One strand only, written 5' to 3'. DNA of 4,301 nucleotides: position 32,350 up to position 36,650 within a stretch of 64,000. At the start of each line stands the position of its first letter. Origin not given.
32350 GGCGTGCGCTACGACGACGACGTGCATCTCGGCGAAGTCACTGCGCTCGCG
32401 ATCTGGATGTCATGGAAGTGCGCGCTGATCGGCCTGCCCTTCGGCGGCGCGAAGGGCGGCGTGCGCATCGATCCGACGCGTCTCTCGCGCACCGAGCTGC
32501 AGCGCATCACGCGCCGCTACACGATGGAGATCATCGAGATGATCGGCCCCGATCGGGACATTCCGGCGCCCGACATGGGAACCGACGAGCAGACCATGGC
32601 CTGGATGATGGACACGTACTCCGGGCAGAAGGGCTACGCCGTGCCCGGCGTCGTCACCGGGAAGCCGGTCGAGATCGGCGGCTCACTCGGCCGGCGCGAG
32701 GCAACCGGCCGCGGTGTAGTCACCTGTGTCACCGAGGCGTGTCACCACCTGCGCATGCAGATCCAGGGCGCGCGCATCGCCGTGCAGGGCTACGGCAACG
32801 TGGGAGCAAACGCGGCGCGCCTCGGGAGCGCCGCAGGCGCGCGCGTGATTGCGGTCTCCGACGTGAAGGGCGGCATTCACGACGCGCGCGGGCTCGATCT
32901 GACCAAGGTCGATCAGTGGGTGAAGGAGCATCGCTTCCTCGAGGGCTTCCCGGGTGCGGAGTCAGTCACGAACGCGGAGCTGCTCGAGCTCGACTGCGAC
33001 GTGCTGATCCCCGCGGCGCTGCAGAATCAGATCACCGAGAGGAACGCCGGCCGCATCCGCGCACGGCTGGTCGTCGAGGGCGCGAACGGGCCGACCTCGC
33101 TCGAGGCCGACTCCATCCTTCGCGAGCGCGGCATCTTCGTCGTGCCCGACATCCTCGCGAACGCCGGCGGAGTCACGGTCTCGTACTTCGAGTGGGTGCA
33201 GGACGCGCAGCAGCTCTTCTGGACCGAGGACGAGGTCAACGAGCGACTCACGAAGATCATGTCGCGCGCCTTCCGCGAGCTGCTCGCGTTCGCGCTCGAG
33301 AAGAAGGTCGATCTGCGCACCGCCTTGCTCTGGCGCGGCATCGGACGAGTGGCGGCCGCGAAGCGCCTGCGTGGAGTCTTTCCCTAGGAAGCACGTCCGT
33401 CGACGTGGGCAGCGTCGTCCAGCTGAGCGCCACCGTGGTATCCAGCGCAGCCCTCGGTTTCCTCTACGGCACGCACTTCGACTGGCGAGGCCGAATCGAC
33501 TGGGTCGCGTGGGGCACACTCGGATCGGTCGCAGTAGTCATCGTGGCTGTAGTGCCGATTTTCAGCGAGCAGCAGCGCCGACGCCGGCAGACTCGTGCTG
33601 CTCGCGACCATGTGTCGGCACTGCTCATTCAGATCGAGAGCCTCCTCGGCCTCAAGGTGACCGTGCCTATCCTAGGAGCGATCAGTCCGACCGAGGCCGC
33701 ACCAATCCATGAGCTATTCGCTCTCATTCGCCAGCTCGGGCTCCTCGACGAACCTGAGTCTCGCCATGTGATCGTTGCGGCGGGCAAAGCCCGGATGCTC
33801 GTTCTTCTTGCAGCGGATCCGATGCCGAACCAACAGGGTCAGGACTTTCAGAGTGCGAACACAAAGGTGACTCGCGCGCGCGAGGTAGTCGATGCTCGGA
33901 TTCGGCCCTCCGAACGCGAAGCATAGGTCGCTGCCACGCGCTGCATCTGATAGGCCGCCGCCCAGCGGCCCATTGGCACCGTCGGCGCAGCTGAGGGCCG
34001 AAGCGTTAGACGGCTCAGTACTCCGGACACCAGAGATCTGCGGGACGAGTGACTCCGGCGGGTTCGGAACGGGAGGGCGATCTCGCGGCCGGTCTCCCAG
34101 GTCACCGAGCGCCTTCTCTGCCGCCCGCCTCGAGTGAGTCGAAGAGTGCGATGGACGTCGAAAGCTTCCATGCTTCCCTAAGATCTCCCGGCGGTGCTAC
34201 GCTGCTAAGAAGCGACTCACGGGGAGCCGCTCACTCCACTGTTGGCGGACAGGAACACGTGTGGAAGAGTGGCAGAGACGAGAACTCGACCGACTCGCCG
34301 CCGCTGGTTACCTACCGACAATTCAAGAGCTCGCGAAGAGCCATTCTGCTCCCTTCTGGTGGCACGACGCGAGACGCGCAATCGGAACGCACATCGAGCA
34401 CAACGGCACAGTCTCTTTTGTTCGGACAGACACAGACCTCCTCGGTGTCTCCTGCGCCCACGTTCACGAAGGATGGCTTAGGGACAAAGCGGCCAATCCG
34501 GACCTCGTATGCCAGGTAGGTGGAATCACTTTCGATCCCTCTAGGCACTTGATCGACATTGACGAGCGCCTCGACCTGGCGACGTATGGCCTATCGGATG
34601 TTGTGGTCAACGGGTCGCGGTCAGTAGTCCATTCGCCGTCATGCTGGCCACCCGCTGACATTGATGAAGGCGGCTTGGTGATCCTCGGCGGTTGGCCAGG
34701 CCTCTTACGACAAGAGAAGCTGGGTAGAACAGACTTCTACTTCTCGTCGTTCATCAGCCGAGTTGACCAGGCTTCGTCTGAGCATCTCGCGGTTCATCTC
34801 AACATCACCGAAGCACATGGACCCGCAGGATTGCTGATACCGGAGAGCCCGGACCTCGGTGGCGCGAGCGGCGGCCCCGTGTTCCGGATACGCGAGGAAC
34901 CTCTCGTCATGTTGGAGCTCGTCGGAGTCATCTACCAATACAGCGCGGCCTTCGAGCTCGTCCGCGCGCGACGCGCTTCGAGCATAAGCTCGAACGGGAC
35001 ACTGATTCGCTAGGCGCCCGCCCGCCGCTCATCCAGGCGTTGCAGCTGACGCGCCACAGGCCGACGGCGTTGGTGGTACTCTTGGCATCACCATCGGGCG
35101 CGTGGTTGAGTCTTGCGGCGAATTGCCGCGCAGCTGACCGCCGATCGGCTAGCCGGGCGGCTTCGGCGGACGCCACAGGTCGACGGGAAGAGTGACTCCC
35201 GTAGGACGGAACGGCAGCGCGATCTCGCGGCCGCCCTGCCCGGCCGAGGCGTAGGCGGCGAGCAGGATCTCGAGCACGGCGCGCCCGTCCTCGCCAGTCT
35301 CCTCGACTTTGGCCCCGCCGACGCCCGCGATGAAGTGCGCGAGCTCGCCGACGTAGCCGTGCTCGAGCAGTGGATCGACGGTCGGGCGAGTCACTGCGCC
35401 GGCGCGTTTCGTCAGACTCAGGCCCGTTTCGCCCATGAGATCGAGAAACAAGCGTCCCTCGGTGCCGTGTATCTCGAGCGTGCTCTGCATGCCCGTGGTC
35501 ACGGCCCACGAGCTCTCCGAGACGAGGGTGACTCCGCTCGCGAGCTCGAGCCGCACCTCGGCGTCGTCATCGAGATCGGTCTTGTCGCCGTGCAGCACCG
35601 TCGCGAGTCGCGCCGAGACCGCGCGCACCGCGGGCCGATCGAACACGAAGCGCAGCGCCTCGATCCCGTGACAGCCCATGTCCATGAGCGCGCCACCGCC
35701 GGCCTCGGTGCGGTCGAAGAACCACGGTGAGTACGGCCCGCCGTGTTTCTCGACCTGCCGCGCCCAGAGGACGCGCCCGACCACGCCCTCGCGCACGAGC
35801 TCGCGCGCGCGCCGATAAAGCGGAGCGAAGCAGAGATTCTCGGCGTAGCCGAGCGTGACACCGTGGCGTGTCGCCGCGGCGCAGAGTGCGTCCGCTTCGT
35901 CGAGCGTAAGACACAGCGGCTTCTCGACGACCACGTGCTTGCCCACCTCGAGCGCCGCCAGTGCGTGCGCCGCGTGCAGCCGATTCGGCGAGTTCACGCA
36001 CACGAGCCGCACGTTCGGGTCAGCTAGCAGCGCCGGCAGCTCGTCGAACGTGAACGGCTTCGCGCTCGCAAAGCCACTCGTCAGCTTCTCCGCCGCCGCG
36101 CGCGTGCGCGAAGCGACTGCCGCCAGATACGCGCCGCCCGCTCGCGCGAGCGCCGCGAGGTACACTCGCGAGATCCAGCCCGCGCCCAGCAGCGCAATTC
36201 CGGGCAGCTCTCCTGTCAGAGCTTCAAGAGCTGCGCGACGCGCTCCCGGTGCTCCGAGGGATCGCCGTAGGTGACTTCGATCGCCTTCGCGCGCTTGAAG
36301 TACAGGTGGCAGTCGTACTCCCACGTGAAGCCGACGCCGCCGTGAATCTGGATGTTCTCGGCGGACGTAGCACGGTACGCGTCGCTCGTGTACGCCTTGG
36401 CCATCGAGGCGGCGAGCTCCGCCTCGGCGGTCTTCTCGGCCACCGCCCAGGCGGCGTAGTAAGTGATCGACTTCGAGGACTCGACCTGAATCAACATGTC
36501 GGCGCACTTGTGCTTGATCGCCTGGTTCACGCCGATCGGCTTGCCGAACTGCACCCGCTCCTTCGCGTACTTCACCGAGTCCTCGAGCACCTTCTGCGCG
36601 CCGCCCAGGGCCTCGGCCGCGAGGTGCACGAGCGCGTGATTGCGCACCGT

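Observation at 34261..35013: Island gene 2: stand-alone cytoplasmic trypsin-like protease with complete catalytic triad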

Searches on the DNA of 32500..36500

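Call 32: search_with_rna_model(model_id=R1, source=window, start=32500, end=36500, filters=off, max_evalue=10, show_alignments=3)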
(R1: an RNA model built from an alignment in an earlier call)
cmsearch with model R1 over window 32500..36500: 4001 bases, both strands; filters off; matches with E-value up to 10: 49.
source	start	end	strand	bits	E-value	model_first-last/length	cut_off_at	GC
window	35027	35154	+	58.6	4.1e-13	1-132/132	no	0.66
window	33960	34011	+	11.9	0.055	1-132/132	no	0.71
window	35706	35760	+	11.8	0.058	12-118/132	no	0.67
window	35987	36082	+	9.5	0.21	1-132/132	no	0.67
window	35548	35598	-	9.4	0.21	1-132/132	no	0.67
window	32620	32649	-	8.6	0.33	1-132/132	no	0.77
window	35152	35244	-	8.6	0.33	1-132/132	no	0.75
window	32805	32849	-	8.5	0.34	1-132/132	no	0.78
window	35024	35149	-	8.4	0.38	1-132/132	no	0.67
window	34746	34872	+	8.1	0.43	1-132/132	no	0.61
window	36417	36459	+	7.9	0.48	1-132/132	no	0.77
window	34605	34649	-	7.2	0.72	1-132/132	no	0.64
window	36399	36432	-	7.1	0.76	1-132/132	no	0.79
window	33102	33183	+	7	0.8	26-106/132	no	0.7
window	35779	35892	-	6.9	0.83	1-132/132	no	0.71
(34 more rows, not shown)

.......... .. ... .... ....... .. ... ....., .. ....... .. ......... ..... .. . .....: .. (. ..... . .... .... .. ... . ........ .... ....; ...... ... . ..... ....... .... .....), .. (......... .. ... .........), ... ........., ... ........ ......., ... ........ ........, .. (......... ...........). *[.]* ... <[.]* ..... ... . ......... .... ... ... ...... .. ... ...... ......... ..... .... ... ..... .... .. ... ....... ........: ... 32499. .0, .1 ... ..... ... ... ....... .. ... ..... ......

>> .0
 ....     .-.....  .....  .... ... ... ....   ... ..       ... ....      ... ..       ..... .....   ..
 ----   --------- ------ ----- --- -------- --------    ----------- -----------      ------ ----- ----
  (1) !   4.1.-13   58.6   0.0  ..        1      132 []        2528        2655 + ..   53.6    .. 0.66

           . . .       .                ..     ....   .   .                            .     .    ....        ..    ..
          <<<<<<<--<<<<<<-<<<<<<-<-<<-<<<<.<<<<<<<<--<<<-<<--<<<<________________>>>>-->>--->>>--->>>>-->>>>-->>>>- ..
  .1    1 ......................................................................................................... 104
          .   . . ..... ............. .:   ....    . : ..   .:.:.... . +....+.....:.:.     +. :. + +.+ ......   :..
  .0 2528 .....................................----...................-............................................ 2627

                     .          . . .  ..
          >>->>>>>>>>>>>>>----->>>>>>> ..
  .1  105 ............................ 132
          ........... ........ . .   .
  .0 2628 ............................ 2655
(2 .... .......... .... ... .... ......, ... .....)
